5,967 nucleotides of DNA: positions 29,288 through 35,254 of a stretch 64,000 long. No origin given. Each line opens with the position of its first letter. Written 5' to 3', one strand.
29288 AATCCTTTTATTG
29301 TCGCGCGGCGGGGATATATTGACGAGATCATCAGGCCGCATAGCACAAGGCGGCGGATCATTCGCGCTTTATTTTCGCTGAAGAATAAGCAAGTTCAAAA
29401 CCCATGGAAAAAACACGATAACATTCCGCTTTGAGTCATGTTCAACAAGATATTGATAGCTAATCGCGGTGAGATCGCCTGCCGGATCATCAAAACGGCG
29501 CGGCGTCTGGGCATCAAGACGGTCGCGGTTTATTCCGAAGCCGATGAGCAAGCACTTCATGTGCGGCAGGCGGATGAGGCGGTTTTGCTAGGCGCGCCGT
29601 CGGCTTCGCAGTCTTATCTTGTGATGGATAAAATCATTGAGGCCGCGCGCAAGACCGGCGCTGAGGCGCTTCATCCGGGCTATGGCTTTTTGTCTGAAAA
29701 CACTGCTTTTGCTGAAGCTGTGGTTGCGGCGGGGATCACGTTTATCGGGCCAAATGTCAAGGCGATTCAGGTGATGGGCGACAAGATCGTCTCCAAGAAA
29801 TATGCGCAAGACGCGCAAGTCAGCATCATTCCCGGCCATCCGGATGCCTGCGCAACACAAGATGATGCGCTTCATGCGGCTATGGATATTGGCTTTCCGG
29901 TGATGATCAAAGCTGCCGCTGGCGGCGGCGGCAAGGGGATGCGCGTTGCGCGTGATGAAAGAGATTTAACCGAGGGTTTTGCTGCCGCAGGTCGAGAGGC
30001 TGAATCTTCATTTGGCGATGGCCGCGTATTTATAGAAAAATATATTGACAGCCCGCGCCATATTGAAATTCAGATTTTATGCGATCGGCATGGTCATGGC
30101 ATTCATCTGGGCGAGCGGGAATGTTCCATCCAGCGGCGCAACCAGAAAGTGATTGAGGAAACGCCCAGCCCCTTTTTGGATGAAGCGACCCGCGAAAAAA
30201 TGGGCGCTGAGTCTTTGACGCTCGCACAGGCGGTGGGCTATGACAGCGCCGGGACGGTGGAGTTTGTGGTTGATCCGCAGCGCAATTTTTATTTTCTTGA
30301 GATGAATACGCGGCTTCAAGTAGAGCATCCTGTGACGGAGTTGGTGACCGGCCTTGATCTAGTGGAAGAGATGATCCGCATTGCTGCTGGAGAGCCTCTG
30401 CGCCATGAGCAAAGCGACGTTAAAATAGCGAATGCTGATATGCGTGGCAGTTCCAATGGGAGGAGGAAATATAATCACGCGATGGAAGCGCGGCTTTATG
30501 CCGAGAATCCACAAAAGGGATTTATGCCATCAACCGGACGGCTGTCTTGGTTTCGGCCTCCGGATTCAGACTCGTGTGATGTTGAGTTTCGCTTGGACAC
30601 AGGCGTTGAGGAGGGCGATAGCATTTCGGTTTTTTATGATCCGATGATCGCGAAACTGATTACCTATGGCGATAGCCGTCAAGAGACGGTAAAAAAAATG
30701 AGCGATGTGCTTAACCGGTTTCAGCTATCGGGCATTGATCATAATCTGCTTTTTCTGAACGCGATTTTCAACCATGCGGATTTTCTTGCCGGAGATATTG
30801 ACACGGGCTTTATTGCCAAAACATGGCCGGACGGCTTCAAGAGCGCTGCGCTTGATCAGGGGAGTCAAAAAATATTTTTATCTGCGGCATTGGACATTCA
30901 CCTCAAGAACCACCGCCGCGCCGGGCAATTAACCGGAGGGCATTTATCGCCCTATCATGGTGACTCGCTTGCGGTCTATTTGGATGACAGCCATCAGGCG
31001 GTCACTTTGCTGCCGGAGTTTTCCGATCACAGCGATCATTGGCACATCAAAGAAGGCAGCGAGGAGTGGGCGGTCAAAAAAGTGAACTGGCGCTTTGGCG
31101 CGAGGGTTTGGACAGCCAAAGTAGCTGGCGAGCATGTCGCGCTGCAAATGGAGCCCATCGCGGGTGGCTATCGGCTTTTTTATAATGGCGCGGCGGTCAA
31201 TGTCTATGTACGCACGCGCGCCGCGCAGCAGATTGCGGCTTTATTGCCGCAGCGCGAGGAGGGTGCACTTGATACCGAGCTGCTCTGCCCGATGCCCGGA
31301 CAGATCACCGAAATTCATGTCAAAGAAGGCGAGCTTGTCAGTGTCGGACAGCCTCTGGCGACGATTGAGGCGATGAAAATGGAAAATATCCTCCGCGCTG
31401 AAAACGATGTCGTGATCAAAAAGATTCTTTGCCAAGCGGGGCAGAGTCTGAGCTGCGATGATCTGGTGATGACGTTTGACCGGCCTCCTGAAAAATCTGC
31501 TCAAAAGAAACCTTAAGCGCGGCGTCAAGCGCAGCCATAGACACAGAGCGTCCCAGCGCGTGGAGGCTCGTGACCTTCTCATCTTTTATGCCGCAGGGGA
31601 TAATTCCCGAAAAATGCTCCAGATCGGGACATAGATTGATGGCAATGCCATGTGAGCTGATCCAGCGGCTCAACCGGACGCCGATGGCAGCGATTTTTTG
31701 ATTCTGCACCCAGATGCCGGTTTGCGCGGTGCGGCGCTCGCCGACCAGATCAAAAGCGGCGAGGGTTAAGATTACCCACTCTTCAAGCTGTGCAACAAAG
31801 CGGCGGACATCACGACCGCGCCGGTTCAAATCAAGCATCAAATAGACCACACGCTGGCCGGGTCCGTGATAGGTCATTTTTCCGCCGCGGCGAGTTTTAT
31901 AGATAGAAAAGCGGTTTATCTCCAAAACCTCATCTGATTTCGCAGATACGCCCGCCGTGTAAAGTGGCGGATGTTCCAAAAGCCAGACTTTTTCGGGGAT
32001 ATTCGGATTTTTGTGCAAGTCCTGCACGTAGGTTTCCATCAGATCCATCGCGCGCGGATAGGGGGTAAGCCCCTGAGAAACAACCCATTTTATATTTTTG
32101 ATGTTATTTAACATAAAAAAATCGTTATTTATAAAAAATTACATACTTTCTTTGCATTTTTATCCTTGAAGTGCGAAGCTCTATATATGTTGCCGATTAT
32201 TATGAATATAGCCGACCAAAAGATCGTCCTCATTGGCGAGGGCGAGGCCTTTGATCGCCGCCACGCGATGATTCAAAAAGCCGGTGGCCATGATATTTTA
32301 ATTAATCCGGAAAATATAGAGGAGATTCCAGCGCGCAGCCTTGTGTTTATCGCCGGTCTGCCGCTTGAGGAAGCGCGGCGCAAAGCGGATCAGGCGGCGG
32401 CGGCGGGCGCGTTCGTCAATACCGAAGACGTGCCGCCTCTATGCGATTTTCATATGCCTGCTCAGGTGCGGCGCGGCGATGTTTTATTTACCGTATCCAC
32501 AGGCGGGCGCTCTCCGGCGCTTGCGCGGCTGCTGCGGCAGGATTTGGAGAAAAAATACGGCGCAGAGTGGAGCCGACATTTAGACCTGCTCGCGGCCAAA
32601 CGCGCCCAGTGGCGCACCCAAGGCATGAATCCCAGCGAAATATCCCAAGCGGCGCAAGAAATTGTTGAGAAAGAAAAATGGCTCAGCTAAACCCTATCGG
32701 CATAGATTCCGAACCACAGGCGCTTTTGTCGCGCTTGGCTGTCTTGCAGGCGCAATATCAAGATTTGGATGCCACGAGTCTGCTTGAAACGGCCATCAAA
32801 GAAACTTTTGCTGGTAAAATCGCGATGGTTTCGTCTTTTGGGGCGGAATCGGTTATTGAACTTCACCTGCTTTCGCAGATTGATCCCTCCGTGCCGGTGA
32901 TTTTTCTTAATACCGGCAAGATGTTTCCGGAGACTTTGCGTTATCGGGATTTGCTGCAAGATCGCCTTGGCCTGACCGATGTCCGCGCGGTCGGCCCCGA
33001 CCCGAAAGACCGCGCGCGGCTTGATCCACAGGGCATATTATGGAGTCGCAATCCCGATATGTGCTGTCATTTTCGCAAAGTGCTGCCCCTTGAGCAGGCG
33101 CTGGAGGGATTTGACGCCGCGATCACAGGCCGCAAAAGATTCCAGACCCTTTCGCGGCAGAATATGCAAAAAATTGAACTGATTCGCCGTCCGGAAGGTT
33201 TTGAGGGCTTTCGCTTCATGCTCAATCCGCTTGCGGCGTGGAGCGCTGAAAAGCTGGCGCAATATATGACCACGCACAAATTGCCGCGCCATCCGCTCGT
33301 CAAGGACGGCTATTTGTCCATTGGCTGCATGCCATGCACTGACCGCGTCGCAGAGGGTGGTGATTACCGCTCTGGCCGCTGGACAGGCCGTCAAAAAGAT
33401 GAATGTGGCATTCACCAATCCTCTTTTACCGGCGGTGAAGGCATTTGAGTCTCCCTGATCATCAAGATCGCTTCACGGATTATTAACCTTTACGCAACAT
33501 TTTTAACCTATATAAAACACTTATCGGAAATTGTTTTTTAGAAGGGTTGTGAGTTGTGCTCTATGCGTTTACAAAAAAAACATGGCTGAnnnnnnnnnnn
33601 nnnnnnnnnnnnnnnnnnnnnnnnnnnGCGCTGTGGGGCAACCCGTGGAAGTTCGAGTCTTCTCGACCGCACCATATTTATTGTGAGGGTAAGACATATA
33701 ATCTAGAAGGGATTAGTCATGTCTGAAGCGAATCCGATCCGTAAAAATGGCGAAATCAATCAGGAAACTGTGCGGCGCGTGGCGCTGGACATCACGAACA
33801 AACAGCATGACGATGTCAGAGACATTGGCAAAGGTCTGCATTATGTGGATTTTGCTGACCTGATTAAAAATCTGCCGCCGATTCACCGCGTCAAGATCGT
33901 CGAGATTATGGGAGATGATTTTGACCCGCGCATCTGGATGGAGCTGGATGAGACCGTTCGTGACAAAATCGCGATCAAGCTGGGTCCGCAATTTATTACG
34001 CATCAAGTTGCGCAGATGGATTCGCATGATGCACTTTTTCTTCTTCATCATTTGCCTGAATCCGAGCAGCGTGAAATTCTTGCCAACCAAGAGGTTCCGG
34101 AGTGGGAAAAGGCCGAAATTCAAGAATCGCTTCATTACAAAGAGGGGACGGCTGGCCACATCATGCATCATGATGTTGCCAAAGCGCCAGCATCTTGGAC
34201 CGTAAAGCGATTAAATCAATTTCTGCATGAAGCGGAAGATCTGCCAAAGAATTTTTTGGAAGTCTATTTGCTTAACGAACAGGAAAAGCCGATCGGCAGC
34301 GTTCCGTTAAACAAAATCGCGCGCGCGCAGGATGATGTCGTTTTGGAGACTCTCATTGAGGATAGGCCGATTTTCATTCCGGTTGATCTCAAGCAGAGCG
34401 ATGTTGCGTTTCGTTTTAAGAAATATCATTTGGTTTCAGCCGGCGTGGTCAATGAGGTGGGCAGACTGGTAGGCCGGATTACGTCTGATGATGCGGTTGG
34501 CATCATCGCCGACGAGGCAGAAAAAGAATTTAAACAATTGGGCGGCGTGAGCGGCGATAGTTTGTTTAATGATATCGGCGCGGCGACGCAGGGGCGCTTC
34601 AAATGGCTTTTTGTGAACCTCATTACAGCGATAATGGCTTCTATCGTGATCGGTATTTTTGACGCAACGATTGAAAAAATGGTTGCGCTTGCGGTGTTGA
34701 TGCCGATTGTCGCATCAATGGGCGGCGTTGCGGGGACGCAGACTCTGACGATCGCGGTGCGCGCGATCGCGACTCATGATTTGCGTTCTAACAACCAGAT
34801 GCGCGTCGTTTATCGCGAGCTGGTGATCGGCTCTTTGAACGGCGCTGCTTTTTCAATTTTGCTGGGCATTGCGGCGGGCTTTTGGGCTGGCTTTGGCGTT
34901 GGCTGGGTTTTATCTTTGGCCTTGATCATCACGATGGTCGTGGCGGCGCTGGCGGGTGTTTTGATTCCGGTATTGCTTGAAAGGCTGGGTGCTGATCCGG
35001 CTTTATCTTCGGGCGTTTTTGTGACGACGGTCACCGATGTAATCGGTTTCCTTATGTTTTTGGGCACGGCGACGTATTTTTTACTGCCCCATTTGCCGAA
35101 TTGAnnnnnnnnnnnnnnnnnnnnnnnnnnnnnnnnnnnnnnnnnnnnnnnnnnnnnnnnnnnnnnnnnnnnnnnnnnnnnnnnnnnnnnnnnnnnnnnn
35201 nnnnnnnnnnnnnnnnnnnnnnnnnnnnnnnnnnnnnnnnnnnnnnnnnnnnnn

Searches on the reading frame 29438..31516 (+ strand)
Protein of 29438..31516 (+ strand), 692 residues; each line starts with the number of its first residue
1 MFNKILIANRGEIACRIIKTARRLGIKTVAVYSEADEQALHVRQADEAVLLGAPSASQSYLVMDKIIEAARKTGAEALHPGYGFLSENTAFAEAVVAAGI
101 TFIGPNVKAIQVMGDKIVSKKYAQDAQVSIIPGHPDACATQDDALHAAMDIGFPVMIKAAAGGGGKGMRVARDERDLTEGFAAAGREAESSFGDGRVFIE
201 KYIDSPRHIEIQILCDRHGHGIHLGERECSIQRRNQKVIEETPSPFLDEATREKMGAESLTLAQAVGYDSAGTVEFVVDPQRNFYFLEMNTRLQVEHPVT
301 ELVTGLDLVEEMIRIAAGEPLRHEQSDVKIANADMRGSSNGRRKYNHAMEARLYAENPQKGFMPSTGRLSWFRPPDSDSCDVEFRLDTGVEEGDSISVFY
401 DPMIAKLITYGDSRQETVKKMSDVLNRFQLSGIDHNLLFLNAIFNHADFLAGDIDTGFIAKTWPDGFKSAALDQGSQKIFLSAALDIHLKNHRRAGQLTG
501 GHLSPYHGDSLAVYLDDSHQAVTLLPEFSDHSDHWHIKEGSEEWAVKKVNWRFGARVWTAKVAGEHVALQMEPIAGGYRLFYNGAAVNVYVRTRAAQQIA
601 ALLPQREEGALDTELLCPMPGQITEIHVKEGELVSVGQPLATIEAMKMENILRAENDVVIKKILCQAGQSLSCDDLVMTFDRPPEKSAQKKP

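Call 56: search_protein_families(library=pfam, proteins=[window:29438-31516:+], max_evalue=0.000001)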
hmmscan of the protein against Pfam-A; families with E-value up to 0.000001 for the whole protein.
window:29438-31516:+ (692 aa): 5 families
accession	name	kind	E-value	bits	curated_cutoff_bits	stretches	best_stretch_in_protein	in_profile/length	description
PF02786.22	CPSase_L_D2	-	4.3e-78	262.1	19.8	1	115-323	1-210/211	Carbamoyl-phosphate synthase L chain, ATP binding domain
PF00289.28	Biotin_carb_N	-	1.6e-45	154.5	25.5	1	1-110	1-110/110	Biotin carboxylase, N-terminal domain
PF02785.25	Biotin_carb_C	-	5.8e-34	116.9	32.4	1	350-460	1-107/108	Biotin carboxylase C-terminal domain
PF18140.6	PCC_BT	-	1.5e-16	61.1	23.5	1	482-605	3-125/126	Propionyl-coenzyme A carboxylase BT domain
PF00364.28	Biotin_lipoyl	-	1.7e-15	57.1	22.1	1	614-679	2-72/73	Biotin-requiring enzyme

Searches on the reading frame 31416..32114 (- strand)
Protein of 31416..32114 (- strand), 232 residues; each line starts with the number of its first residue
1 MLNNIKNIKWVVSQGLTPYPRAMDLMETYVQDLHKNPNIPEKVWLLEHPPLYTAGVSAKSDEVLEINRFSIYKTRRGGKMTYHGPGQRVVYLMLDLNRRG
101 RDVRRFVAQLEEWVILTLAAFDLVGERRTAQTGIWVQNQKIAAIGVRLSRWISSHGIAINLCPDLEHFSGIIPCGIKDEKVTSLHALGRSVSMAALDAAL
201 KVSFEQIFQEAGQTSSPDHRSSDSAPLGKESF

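Call 56: search_protein_families(library=pfam, proteins=[window:31416-32114:-], max_evalue=0.000001)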
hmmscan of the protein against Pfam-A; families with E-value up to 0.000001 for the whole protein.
window:31416-32114:- (232 aa): 1 family
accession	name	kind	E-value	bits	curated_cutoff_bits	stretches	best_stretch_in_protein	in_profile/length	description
PF21948.1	LplA-B_cat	-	1.2e-37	130.3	27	1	19-204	2-199/200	Lipoyl protein ligase A/B catalytic domain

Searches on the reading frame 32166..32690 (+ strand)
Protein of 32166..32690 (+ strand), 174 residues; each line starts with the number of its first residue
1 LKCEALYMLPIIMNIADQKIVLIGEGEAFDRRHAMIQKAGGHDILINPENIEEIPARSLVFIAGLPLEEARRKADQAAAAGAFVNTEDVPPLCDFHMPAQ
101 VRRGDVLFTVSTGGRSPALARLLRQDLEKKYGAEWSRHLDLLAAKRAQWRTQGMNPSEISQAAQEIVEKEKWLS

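Call 56: search_protein_families(library=pfam, proteins=[window:32166-32690:+], max_evalue=0.000001)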
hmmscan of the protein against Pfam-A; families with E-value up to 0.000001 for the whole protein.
window:32166-32690:+ (174 aa): 2 families
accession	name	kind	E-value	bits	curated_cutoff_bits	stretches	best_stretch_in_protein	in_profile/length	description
PF13241.12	NAD_binding_7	-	4.7e-08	34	22.1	0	12-99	2-104/104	Putative NAD(P)-binding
PF14824.11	Sirohm_synth_M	-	6.3e-07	29.2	25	1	110-129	8-27/28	Sirohaem biosynthesis protein central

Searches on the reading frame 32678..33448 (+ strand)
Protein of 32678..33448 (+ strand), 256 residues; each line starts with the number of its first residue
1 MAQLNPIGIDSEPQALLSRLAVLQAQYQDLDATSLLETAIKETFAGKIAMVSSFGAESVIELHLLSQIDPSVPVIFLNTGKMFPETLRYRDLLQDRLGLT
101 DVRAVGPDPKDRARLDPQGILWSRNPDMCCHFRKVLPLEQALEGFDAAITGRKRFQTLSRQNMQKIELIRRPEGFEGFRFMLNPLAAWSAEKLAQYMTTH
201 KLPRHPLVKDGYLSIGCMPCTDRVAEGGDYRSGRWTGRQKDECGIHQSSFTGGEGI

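Call 56: search_protein_families(library=pfam, proteins=[window:32678-33448:+], max_evalue=0.000001)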
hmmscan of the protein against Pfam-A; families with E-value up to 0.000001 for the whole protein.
window:32678-33448:+ (256 aa): 1 family
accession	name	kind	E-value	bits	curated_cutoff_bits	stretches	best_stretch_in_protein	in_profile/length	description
PF01507.26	PAPS_reduct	-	9.5e-38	130.4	22.5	1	48-222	2-174/175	Phosphoadenosine phosphosulfate reductase domain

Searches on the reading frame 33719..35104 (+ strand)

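Call 56: search_protein_families(library=pfam, proteins=[window:33719-35104:+], max_evalue=0.000001)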
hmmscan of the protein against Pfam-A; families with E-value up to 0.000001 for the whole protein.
window:33719-35104:+ (461 aa): 2 families
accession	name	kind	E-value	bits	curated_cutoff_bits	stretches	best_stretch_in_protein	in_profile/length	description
PF01769.21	MgtE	-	1.5e-30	106.5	27.6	1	328-449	1-124/125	Divalent cation transporter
PF03448.22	MgtE_N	-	1.8e-16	60.9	25.9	1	40-142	1-101/102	MgtE intracellular N domain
